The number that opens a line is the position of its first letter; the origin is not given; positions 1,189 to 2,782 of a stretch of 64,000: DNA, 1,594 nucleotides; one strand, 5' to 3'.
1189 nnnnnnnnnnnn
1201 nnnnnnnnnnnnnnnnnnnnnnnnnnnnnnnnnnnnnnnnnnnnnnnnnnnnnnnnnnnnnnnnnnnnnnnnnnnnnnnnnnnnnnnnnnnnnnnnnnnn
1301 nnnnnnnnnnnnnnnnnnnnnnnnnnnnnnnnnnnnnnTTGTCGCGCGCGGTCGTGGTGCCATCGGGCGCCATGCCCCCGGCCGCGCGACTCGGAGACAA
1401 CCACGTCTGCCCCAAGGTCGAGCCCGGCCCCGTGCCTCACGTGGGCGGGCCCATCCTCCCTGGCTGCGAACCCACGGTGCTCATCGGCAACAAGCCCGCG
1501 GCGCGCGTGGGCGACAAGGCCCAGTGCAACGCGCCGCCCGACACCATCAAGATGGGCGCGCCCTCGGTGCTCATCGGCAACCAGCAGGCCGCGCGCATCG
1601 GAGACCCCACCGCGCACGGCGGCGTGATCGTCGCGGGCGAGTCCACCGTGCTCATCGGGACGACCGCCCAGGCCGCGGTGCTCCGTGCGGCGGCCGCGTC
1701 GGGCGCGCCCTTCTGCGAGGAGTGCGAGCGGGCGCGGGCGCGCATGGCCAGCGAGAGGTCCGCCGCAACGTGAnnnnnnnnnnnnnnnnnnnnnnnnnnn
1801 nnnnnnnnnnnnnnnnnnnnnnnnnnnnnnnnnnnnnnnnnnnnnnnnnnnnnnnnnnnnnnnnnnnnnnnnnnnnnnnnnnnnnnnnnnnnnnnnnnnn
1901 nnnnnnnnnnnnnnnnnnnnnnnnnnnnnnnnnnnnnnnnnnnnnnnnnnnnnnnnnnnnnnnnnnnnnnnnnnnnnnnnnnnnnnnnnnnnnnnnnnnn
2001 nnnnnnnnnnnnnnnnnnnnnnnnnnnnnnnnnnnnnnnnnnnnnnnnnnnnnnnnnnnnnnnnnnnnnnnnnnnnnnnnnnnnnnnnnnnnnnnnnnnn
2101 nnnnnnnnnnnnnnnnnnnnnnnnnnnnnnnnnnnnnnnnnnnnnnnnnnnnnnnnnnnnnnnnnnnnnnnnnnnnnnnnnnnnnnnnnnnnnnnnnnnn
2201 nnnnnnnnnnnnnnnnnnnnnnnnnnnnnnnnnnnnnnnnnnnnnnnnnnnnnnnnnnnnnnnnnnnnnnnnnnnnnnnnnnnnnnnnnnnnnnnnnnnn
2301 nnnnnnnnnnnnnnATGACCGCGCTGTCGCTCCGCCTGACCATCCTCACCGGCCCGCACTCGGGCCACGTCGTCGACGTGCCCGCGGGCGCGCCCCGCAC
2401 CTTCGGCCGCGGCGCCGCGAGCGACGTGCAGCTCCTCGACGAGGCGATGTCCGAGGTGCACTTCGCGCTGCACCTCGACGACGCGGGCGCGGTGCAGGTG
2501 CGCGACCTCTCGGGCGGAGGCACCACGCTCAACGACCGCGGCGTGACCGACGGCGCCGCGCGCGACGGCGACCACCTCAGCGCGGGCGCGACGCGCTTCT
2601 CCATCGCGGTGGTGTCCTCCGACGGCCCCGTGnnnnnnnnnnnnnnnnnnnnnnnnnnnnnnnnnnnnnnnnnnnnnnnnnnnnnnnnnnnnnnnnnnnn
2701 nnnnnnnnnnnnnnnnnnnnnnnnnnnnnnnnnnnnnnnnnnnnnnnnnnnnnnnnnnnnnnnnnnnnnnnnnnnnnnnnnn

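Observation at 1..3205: Ser/Thr kinase → PAAR → DUF4123 → FHA-DUF4123 operon with no T6SS core genes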

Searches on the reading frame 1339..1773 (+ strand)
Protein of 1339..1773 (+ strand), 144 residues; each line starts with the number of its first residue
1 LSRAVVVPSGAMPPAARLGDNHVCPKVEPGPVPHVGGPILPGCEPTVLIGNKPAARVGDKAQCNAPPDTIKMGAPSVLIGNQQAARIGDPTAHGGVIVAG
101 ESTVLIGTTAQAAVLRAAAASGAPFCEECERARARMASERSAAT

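Call 3: search_protein_families(library=pfam, proteins=[window:1339-1773:+], max_evalue=0.01)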
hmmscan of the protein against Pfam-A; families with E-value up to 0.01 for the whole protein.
window:1339-1773:+ (144 aa): 1 family
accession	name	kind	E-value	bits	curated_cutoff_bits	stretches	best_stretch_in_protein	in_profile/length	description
PF05488.18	PAAR_motif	-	1.3e-24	86.6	27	2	30-99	2-70/70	PAAR motif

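Call 66: find_encoding_contigs(protein=window:1372-1773:+, flank=10000, max_places=6)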
Protein window:1372-1773:+ (133 aa): 3 contigs read that carry it; 3 places shown.
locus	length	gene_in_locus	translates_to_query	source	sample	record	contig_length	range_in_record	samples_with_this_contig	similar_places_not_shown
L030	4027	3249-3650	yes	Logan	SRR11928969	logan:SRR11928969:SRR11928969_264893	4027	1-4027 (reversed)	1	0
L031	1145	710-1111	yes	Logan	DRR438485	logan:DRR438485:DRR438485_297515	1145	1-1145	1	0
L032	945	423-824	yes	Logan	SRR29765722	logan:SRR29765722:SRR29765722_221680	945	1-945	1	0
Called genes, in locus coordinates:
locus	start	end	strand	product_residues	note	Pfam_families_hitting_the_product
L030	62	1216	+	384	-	PF20510:HgmA_N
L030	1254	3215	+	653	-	PF07714:PK_Tyr_Ser-Thr, PF00069:Pkinase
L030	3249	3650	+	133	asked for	PF05488:PAAR_motif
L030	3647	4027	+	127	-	?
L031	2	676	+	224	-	?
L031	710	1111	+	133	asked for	PF05488:PAAR_motif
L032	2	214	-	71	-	?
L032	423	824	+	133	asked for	PF05488:PAAR_motif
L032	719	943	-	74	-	?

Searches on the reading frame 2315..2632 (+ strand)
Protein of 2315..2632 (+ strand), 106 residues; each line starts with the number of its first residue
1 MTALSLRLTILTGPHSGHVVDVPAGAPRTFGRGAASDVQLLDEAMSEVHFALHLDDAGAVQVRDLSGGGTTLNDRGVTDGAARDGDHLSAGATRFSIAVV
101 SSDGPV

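Call 76: search_solved_structures(query=window:2315-2632:+, max_evalue=1, show_alignments=4)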
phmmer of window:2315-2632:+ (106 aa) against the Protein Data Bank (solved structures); distinct sequences matched with E-value up to 1: 23.
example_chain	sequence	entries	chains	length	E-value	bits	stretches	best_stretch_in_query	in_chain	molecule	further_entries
1uht_A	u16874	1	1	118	0.00014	25.5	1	3-92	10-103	expressed protein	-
2lc1_A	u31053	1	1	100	0.0052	20.5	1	13-94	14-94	Putative uncharacterized protein TB39.8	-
3po8_A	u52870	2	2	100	0.0052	20.5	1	13-94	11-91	Putative uncharacterized protein TB39.8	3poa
1g6g_A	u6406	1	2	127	0.011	19.4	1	29-91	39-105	PROTEIN KINASE RAD53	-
6i2q_B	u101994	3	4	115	0.015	19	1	7-95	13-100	Glycogen accumulation regulator GarA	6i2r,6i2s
1j4o_A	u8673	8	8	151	0.017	18.9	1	29-91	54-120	PROTEIN KINASE SPK1 | Serine/threonine-protein kinase RAD53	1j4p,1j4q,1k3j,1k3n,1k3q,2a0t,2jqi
3oun_A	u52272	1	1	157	0.019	18.7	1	13-93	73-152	Putative uncharacterized protein TB39.8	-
1g3g_A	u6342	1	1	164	0.02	18.6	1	29-91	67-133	PROTEIN KINASE SPK1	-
8p5r_G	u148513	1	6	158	0.031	18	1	7-95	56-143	Glycogen accumulation regulator GarA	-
5t2f_A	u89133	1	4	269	0.045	17.5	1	29-91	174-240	DDK kinase regulatory subunit DBF4,Serine/threonine-protein kinase RAD53 chimeric protein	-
6cah_A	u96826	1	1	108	0.049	17.3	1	21-92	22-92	ABC transporter ATP-binding/permease protein Rv1747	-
5t2s_A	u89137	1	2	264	0.059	17.1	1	29-91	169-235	DDK kinase regulatory subunit DBF4,Serine/threonine-protein kinase RAD53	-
5xzv_A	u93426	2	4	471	0.088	16.5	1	29-91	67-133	Serine/threonine-protein kinase RAD53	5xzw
6c4u_B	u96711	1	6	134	0.11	16.2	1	29-80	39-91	Forkhead-associated 1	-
2kfu_A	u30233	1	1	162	0.49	14.1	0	8-95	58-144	Rv1827 pThr 22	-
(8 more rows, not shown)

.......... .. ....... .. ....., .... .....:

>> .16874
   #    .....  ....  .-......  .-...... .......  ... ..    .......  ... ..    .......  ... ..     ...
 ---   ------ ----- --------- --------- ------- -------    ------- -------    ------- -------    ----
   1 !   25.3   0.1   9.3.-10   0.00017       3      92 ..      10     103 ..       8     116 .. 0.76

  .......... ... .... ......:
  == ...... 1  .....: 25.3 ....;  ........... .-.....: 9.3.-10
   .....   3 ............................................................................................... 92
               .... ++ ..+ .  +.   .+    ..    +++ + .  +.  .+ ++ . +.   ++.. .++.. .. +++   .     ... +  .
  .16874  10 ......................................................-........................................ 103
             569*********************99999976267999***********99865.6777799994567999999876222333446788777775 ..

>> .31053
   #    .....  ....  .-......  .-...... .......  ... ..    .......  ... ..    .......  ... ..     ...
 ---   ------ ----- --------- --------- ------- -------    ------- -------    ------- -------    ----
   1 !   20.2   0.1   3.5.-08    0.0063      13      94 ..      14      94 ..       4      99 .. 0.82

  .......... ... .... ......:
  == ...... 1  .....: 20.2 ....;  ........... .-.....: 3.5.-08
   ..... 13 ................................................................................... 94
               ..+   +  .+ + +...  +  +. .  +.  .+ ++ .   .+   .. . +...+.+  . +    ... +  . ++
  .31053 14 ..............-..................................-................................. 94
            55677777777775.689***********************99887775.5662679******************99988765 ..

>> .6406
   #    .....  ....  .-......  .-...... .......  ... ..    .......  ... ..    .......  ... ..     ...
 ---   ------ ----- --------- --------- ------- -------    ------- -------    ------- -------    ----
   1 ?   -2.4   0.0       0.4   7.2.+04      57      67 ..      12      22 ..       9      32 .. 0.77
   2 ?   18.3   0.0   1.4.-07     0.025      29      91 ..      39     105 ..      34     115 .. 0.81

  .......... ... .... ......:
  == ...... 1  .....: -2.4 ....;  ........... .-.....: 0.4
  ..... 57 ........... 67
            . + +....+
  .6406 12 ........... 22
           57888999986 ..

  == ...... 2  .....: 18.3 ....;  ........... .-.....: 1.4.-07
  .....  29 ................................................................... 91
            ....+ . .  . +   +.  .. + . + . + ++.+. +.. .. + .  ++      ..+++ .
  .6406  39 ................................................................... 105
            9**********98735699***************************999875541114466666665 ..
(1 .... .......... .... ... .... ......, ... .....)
